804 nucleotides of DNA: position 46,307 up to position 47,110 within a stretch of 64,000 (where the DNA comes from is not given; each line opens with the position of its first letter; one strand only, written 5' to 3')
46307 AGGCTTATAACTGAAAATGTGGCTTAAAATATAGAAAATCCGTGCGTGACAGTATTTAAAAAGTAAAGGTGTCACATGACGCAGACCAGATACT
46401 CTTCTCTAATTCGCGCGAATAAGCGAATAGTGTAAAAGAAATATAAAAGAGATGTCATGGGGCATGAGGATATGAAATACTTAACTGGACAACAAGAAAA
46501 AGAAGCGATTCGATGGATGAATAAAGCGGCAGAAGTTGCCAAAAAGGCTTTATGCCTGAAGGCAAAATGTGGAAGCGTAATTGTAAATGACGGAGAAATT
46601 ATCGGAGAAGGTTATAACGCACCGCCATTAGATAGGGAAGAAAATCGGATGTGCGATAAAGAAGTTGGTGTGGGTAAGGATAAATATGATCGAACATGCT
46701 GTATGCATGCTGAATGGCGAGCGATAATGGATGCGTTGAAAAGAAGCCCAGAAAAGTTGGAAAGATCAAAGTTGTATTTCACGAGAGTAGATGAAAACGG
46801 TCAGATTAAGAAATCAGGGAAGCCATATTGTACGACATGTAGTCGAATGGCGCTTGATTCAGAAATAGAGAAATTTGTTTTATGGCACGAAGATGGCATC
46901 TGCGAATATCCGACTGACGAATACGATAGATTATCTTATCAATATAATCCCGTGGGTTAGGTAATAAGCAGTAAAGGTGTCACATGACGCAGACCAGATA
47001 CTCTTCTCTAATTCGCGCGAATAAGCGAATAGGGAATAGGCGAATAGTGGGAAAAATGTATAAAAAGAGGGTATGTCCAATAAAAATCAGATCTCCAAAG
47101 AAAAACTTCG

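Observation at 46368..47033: dCMP-deaminase gene bracketed by exact 64-bp direct repeats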

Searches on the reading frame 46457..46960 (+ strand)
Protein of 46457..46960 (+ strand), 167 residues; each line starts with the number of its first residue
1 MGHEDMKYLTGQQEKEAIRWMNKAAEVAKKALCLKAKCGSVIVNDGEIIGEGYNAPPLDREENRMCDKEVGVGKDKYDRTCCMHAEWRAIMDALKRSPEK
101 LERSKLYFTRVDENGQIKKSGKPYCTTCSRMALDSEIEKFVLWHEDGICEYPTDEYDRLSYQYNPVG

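Call 8: search_protein_families(library=pfam, proteins=[window:46457-46960:+], max_evalue=0.01)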
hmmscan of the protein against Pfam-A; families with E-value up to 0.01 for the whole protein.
window:46457-46960:+ (167 aa): 3 families
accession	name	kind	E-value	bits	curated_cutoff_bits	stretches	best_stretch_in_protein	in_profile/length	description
PF00383.29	dCMP_cyt_deam_1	-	1.3e-11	44.7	25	1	17-142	4-100/102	Cytidine and deoxycytidylate deaminase zinc-binding region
PF14437.12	MafB19-deam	-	9e-09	35.8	27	1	18-110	4-79/142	MafB19-like deaminase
PF24461.1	DUF7576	-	0.0068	16.7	27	0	116-151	11-46/60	Family of unknown function (DUF7576)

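Call 11: find_encoding_contigs(protein=window:46457-46960:+, flank=5000, max_places=10)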
Protein window:46457-46960:+ (167 aa): no gene with exactly this product is on record in the collection.

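Call 14: find_encoding_contigs(protein=window:46472-46960:+, flank=5000, max_places=10)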
Protein window:46472-46960:+ (162 aa): no gene with exactly this product is on record in the collection.
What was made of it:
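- The exact deaminase protein is not on record in the assembly index (calls 11, 14).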

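Call 16: find_homologous_proteins(query=window:46472-46960:+, max_evalue=0.00001)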
Query window:46472-46960:+ (162 aa): 818 proteins with E <= 0.00001 among 829 candidates; the best 120 are listed.
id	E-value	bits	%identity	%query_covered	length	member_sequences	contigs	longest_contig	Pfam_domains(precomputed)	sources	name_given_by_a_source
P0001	8.0e-94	330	86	100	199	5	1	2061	PF00383.30,PF14437.13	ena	-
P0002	1.9e-87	309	82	98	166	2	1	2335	PF00383.30,PF14437.13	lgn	-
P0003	1.4e-86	306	83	97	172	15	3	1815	PF00383.30,PF14437.13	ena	-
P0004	2.2e-86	306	80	99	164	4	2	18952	PF00383.30,PF14437.13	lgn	-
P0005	2.9e-86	305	80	100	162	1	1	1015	PF00383.30,PF14437.13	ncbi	-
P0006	5.0e-86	305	80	99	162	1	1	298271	PF00383.30,PF14437.13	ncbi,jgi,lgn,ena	ncbi:MAG: deaminase [Candidatus Paceibacterota bacterium]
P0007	2.7e-85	302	80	99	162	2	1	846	PF00383.30,PF14437.13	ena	-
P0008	3.9e-85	302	80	98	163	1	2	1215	PF00383.30,PF14437.13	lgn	-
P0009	4.5e-85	302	82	99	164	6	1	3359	PF00383.30,PF14437.13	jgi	-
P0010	7.8e-85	301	78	99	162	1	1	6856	PF00383.30,PF14437.13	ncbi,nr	ncbi:MAG: deaminase [Candidatus Parcubacteria bacterium]|nr:deaminase [Candidatus Parcubacteria bact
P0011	1.4e-84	300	78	99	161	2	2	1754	PF00383.30,PF14437.13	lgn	-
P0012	1.8e-84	300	81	98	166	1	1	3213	PF00383.30,PF14437.13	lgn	-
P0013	6.9e-84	298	76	99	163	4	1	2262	PF00383.30,PF14437.13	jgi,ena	jgi:deoxycytidylate deaminase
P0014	1.1e-83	297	78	99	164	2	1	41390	PF00383.30,PF14437.13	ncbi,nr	ncbi:MAG TPA: deaminase [Candidatus Paceibacterota bacterium]|nr:deaminase [Candidatus Paceibacterot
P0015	1.3e-83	297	78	99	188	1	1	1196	PF00383.30,PF14437.13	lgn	-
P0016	2.1e-83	296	78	98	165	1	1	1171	PF00383.30,PF14437.13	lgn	-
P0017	4.1e-83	295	79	98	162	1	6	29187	PF00383.30,PF14437.13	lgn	-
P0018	5.6e-83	295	78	98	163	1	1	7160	PF00383.30,PF14437.13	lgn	-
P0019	1.1e-82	294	76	99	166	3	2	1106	PF00383.30,PF14437.13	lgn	-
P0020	1.2e-82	294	78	99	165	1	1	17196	PF00383.30,PF14437.13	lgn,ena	-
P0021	1.9e-82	293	76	99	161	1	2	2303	PF00383.30,PF14437.13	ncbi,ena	-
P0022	2.5e-82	293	77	99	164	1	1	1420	PF00383.30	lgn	-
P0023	4.6e-82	292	79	98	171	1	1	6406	PF00383.30,PF14437.13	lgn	-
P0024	9.6e-82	291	76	98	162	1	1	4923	PF00383.30,PF14437.13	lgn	-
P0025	1.3e-81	290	77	98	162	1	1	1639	PF00383.30,PF14437.13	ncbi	-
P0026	3.7e-81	289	78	98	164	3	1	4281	PF00383.30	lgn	-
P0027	4.1e-81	289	77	98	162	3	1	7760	PF00383.30,PF14437.13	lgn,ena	-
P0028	4.3e-81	289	77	98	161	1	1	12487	PF00383.30,PF14437.13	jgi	jgi:deoxycytidylate deaminase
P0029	1.3e-80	287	76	99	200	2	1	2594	PF00383.30,PF14437.13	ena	-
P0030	2.0e-80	286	77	98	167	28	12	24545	PF00383.30,PF14437.13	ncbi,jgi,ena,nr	ncbi:MAG: hypothetical protein UT43_C0023G0007 [Parcubacteria group bacterium GW2011_GWC1_39_29]|nr:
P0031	2.1e-80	286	75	98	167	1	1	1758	PF00383.30,PF14437.13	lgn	-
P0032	2.1e-80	286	76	98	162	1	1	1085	PF00383.30,PF14437.13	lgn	-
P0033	2.2e-80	286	76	99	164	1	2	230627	PF00383.30,PF14437.13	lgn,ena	-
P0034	2.5e-80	286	74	98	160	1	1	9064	PF00383.30,PF14437.13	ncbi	-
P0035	2.6e-80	286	78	98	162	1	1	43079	PF00383.30,PF14437.13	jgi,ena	-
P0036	3.3e-80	286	76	98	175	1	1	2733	PF00383.30,PF14437.13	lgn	-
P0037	3.4e-80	286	75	98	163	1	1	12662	PF00383.30,PF14437.13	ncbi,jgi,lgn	ncbi:MAG: deaminase [Candidatus Paceibacterota bacterium]|jgi:deoxycytidylate deaminase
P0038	3.5e-80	286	73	98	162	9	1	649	PF00383.30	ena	-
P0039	4.5e-80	285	77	98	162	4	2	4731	PF00383.30,PF14437.13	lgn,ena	-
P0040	5.4e-80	285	75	98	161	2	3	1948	PF00383.30,PF14437.13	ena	-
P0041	5.9e-80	285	75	97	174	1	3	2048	PF00383.30,PF14437.13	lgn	-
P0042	7.3e-80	285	75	98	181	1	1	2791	PF00383.30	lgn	-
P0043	8.7e-80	284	84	88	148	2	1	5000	PF00383.30,PF14437.13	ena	-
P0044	1.3e-79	284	76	98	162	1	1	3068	PF00383.30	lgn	-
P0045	1.5e-79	284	75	98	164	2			PF00383.30,PF14437.13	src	-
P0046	1.5e-79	284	75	98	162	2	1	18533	PF00383.30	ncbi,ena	-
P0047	1.7e-79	283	82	90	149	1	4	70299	PF00383.30,PF14437.13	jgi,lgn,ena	-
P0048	1.7e-79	283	77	98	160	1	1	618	PF00383.30,PF14437.13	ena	-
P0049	2.4e-79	283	75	100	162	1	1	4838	PF00383.30,PF14437.13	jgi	jgi:deoxycytidylate deaminase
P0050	2.9e-79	283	75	98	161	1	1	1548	PF00383.30,PF14437.13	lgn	-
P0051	3.0e-79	283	74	99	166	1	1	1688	PF00383.30,PF14437.13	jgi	jgi:deoxycytidylate deaminase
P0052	3.9e-79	282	75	99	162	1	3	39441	PF00383.30,PF14437.13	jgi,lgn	jgi:deoxycytidylate deaminase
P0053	4.6e-79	282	77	94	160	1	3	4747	PF00383.30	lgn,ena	-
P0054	5.5e-79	282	75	98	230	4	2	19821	PF00383.30,PF14437.13,PF07866.18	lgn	-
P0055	6.2e-79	282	75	98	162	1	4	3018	PF00383.30,PF14437.13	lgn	-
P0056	7.0e-79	281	75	98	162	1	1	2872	PF00383.30,PF14437.13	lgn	-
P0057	7.7e-79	281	72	98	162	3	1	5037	PF00383.30,PF14437.13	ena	-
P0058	8.8e-79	281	75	98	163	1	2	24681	PF00383.30,PF14437.13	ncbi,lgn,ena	-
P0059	9.3e-79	281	73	99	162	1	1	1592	PF00383.30,PF14437.13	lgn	-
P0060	9.9e-79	281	73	100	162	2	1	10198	PF00383.30,PF14437.13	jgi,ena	-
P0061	1.1e-78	281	74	98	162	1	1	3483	PF00383.30,PF14437.13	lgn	-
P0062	1.2e-78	281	73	99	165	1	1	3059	PF00383.30,PF14437.13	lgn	-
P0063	1.7e-78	280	74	99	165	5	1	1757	PF00383.30,PF14437.13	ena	-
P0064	1.7e-78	280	77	96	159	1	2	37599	PF00383.30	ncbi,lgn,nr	ncbi:MAG: hypothetical protein HYV45_03345 [Candidatus Moranbacteria bacterium]|nr:hypothetical prot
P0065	1.9e-78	280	76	98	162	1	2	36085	PF00383.30,PF14437.13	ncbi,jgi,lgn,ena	ncbi:MAG: deaminase [Candidatus Paceibacterota bacterium]|jgi:deoxycytidylate deaminase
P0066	2.0e-78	280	75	99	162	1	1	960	PF00383.30,PF14437.13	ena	-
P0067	2.0e-78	280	73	100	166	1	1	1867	PF00383.30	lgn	-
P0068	2.1e-78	280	72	98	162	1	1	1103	PF00383.30,PF14437.13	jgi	jgi:deoxycytidylate deaminase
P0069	3.0e-78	279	74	98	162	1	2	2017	PF00383.30,PF14437.13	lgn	-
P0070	3.1e-78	279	74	98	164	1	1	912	PF00383.30,PF14437.13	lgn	-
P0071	3.5e-78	279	73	98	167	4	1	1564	PF00383.30,PF14437.13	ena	-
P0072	4.7e-78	279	74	98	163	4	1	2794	PF00383.30,PF14437.13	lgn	-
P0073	5.4e-78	279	74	99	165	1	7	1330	PF00383.30,PF14437.13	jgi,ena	-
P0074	5.6e-78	278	72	99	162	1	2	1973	PF00383.30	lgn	-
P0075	5.8e-78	278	74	98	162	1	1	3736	PF00383.30,PF14437.13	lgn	-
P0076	6.2e-78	278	74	98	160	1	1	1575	PF00383.30,PF14437.13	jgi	jgi:deoxycytidylate deaminase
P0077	6.2e-78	278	72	98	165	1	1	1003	PF00383.30,PF14437.13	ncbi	-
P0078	6.7e-78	278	75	98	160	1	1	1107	PF00383.30,PF14437.13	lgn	-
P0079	7.1e-78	278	76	94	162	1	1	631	PF00383.30,PF14437.13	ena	-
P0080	7.1e-78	278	73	98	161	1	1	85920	PF00383.30,PF14437.13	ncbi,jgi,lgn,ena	ncbi:MAG: deaminase [Candidatus Buchananbacteria bacterium]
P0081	7.7e-78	278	74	98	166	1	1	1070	PF00383.30,PF14437.13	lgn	-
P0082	7.8e-78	278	83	88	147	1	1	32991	PF00383.30,PF14437.13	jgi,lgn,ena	-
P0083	7.9e-78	278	74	99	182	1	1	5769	PF00383.30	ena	-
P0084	9.3e-78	278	75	98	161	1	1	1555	PF00383.30,PF14437.13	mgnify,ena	mgnify:FL=1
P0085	9.6e-78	278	77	93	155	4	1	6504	PF00383.30,PF14437.13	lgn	-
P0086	9.8e-78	278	77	95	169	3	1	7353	PF00383.30,PF14437.13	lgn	-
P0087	1.1e-77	278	73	98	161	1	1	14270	PF00383.30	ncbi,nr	ncbi:MAG: hypothetical protein KGJ13_05515 [Patescibacteria group bacterium]|nr:hypothetical protein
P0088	1.3e-77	277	73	98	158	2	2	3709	PF00383.30,PF14437.13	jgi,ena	-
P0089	1.5e-77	277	74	98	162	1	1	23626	PF00383.30,PF14437.13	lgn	-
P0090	3.3e-77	276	75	100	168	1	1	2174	PF00383.30,PF14437.13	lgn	-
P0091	3.4e-77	276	72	98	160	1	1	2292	PF00383.30,PF14437.13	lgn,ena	-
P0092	3.9e-77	276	73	99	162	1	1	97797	PF00383.30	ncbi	ncbi:MAG: deaminase [Patescibacteria group bacterium]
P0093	4.1e-77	276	74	98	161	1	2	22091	PF00383.30,PF14437.13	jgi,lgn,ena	jgi:deoxycytidylate deaminase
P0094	4.1e-77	276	72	98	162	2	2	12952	PF00383.30,PF14437.13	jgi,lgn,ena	-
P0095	5.5e-77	275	74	98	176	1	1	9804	PF00383.30,PF14437.13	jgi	jgi:deoxycytidylate deaminase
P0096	8.6e-77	275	73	99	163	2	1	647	PF00383.30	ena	-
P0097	9.1e-77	275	73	100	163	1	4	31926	PF00383.30,PF14437.13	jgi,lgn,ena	-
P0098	9.1e-77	275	73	98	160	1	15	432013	PF00383.30,PF14437.13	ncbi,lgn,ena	-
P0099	1.1e-76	274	71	98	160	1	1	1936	PF00383.30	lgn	-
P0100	1.1e-76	274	73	98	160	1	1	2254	PF00383.30,PF14437.13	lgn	-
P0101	1.5e-76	274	73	98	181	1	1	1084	PF00383.30,PF14437.13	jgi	jgi:deoxycytidylate deaminase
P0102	1.6e-76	274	71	99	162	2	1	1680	PF00383.30,PF14437.13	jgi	jgi:deoxycytidylate deaminase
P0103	2.0e-76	273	72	98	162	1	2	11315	PF00383.30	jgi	jgi:deoxycytidylate deaminase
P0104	2.1e-76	273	74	98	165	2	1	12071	PF00383.30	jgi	-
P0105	2.1e-76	273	77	93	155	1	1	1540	PF00383.30,PF14437.13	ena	-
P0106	2.3e-76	273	73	98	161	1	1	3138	PF00383.30,PF14437.13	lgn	-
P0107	2.4e-76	273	73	99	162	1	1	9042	PF00383.30,PF14437.13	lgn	-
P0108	2.4e-76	273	76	93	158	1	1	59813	PF00383.30,PF14437.13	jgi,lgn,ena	-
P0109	3.4e-76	273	77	93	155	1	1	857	PF00383.30,PF14437.13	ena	-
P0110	3.6e-76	273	75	91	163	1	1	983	PF00383.30,PF14437.13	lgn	-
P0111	3.8e-76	273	73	98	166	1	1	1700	PF00383.30,PF14437.13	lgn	-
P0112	3.9e-76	273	69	98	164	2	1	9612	PF00383.30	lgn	-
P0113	4.1e-76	272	71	98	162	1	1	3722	PF00383.30,PF14437.13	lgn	-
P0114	4.8e-76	272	71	98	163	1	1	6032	PF00383.30,PF14437.13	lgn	-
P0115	5.3e-76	272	74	99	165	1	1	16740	PF00383.30,PF14437.13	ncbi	-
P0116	8.5e-76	271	71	98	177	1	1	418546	PF00383.30,PF14437.13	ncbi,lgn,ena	-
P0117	8.9e-76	271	72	98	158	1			PF00383.30,PF14437.13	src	-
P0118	1.2e-75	271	79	90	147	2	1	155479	PF00383.30,PF14437.13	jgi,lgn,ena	-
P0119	1.5e-75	271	79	90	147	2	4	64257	PF00383.30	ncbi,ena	-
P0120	1.9e-75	270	74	98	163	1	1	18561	PF00383.30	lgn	-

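Call 17: find_encoding_contigs(protein=P0006, flank=4000, max_places=3)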
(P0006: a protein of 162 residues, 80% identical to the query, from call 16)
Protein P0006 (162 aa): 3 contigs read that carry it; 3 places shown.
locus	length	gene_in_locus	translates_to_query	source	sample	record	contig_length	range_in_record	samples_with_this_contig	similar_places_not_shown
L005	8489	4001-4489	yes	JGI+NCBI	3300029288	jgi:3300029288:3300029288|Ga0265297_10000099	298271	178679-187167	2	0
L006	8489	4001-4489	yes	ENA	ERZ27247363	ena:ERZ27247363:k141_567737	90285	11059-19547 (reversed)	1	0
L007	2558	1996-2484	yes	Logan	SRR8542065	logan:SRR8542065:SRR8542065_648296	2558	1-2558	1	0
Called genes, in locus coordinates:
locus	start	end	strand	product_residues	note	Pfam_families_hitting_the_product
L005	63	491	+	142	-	PF01797:Y1_Tnp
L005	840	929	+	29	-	-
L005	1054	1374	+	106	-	PF02482:Ribosomal_S30AE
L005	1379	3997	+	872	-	PF07517:SecA_DEAD, PF01043:SecA_PP_bind, PF21090:P-loop_SecA, PF07516:SecA_SW, PF02810:SEC-C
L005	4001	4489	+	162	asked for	PF00383:dCMP_cyt_deam_1, PF14437:MafB19-deam (weak)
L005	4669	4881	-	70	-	-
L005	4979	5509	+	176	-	PF00293:NUDIX, PF14815:NUDIX_4 (weak)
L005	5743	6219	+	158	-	-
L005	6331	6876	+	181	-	-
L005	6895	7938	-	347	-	PF00534:Glycos_transf_1, PF13692:Glyco_trans_1_4, PF20706:GT4-conflict (weak)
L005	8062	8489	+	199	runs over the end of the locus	PF02397:Bac_transf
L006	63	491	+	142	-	PF01797:Y1_Tnp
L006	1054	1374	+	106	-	PF02482:Ribosomal_S30AE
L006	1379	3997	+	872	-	PF07517:SecA_DEAD, PF01043:SecA_PP_bind, PF21090:P-loop_SecA, PF07516:SecA_SW, PF02810:SEC-C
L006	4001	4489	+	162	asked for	PF00383:dCMP_cyt_deam_1, PF14437:MafB19-deam (weak)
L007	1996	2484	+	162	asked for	PF00383:dCMP_cyt_deam_1, PF14437:MafB19-deam (weak)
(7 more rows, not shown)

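Call 18: find_encoding_contigs(protein=P0004, flank=4000, max_places=3)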
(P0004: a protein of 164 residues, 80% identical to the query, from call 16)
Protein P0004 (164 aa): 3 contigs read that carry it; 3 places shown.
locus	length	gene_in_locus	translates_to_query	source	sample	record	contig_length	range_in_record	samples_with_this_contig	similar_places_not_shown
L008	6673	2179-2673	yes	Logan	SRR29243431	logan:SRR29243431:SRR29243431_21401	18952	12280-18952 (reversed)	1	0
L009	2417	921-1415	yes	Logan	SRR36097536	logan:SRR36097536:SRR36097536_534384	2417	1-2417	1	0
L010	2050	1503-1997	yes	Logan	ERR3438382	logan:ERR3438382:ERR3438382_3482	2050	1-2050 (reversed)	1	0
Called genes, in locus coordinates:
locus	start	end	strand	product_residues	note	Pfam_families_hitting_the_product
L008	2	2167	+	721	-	?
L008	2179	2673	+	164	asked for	PF00383:dCMP_cyt_deam_1, PF14437:MafB19-deam (weak)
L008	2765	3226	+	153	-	PF05635:23S_rRNA_IVP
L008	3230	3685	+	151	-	PF00583:Acetyltransf_1, PF13673:Acetyltransf_10, PF13508:Acetyltransf_7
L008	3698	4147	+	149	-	PF01467:CTP_transf_like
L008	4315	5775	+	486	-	PF21760:SecD_1st, PF22599:SecDF_P1_head, PF03176:MMPL, PF02355:SecD_SecF_C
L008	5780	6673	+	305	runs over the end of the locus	PF07549:Sec_GG (weak), PF02355:SecD_SecF_C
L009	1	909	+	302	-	?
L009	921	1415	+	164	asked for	PF00383:dCMP_cyt_deam_1, PF14437:MafB19-deam (weak)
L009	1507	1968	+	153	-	PF05635:23S_rRNA_IVP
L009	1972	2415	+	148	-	?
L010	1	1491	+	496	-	?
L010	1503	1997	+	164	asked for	PF00383:dCMP_cyt_deam_1, PF14437:MafB19-deam (weak)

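Call 19: find_encoding_contigs(protein=P0001, flank=4000, max_places=3)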
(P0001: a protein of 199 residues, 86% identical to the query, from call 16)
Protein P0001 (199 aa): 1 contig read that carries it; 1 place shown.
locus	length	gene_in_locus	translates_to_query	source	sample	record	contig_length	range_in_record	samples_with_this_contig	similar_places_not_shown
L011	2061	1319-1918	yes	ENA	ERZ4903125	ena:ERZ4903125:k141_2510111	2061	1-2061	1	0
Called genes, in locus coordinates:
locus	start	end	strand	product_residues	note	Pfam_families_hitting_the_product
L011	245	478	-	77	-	-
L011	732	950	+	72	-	PF24113:DUF7387 (weak)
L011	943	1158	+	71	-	PF07927:HicA_toxin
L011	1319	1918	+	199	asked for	PF00383:dCMP_cyt_deam_1, PF14437:MafB19-deam (weak)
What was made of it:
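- The deaminase occupies different neighbourhoods in close relatives (calls 17-19).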
